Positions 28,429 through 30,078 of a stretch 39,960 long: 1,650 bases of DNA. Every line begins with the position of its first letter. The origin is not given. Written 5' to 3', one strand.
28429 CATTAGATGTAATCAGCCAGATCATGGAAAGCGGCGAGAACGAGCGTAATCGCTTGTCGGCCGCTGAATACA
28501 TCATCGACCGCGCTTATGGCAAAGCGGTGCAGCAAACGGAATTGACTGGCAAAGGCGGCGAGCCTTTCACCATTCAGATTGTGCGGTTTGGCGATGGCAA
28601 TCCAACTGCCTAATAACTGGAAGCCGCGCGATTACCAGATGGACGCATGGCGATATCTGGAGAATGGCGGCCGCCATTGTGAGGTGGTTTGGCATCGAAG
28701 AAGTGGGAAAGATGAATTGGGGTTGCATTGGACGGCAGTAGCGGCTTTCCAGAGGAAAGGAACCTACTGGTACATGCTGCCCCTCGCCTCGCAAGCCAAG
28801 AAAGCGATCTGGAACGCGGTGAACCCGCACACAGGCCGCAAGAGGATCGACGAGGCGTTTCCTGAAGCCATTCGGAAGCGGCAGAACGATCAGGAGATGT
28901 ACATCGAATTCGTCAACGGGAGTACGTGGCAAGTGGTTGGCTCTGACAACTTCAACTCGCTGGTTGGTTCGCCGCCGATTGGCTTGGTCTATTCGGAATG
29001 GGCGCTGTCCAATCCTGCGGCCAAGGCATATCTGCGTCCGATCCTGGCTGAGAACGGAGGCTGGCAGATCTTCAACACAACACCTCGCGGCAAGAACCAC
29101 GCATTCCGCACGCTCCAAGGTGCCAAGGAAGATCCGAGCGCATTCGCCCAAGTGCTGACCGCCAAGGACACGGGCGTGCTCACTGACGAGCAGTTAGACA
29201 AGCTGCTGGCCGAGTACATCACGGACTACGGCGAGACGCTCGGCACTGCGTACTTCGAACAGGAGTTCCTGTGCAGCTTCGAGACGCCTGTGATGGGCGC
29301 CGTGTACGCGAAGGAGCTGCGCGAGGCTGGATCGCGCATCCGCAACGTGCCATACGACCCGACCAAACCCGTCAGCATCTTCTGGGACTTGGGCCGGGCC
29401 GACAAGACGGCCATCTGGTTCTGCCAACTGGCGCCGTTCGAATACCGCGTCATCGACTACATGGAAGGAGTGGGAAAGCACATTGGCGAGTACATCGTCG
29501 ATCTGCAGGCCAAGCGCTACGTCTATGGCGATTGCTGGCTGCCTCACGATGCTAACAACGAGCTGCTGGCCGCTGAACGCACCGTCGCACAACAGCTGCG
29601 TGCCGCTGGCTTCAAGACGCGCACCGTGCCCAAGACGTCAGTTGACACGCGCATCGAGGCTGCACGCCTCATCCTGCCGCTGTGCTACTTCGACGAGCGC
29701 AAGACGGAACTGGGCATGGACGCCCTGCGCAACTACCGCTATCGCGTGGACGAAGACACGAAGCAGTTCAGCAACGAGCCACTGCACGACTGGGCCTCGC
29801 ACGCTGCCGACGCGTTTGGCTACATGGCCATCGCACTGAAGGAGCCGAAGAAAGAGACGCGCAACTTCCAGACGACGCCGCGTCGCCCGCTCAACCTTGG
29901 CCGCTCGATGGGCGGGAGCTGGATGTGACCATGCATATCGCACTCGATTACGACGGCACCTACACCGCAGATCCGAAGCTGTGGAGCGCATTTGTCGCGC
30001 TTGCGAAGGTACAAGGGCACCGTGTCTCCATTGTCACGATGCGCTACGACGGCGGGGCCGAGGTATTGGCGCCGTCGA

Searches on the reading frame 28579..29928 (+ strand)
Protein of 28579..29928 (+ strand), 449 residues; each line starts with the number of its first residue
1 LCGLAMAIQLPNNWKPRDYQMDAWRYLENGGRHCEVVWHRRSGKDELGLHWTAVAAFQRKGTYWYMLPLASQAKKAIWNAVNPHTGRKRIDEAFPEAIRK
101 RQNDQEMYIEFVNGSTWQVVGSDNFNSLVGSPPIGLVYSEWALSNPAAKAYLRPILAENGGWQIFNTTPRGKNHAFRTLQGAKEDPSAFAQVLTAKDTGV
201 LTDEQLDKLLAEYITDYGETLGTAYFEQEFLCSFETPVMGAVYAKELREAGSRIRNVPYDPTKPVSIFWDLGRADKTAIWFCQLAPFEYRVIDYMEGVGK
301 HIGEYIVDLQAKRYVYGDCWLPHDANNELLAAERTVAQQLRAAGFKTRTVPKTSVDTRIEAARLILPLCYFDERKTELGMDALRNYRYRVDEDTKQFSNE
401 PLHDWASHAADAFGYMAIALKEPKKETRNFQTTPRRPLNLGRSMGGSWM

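Call 100: search_dna_similar(query=window:28579-29928:+, collection=phages, mode=protein, max_rows=12)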
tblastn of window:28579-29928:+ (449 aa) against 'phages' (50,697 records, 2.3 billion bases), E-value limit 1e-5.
Records with a match: 479; places in all: 479; records where one place covers at least 80% of the query: 203.
Best place of each record, by identity: <60% 479.
By first word of the organism name: Vibrio 136; Microbacterium 75; Pseudomonas 57; Ralstonia 35; Pelagibacter 22; Klebsiella 20; Caudoviricetes 17; Rhizobium 10; Burkholderia 10; Erwinia 9; and 36 more.
By host as written in the record: - 104; Microbacterium foliorum NRRL B-24224 42; Microbacterium foliorum NRRL B-24224 SEA 29; Pseudomonas aeruginosa 20; Vibrio breoganii 15; Candidatus Pelagibacter ubique HTCC1062 14; Vibrio crassostreae 12; Vibrio cholerae 2095 9; and 136 more.
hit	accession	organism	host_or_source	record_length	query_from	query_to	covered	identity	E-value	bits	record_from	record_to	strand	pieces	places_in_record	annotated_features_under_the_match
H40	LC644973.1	Acetobacter phage phiAX1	Acetobacter sp. ATCC 21760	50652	8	449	98%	48.4%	8e-130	419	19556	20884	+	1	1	hypothetical protein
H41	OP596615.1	Bradyrhizobium phage ppBjS10J-1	Bradyrhizobium japonicum S10J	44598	6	422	93%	46.2%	4e-113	371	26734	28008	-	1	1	hypothetical protein (x2)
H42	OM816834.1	Stenotrophomonas phage vB_SmeS_BUCT708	Stenotrophomonas maltophilia BUCT708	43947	4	429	95%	44.7%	4e-113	371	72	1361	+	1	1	hypothetical protein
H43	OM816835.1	Stenotrophomonas phage vB_SmeS_BUCT709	Stenotrophomonas maltophilia BUCT709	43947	4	429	95%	44.7%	4e-113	371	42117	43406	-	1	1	hypothetical protein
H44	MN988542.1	Rhizobium phage RHph_I3_18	Rhizobium phaseoli I3_18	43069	7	421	92%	43.9%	1e-107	355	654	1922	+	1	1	terminase large subunit protein | hypothetical protein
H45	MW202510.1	Caudoviricetes sp.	Manatee Spring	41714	8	432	95%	40.3%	6e-98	327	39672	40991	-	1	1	large subunit terminase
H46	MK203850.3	Alteromonas phage ZP6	Alteromonas macleodii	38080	4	444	98%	36.5%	5e-85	290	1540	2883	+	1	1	terminase large subunit | hypothetical protein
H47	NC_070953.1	Alteromonas phage ZP6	Alteromonas macleodii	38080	4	444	98%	36.5%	5e-85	290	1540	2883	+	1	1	terminase large subunit | hypothetical protein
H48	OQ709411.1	Myxococcus phage Mx9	Myxococcus xanthus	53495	8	442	97%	36.2%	1e-68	243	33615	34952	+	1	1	terminase large subunit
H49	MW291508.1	Stenotrophomonas phage BUCT555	Stenotrophomonas maltophilia 1207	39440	5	419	92%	37.6%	7e-85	290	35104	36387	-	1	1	terminase large subunit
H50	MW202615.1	Caudoviricetes sp.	Manatee Spring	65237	4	432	96%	34.9%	5e-79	273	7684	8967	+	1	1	large subunit terminase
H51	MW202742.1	Caudoviricetes sp.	Manatee Spring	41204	10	418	91%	35.3%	2e-64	231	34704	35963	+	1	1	large subunit terminase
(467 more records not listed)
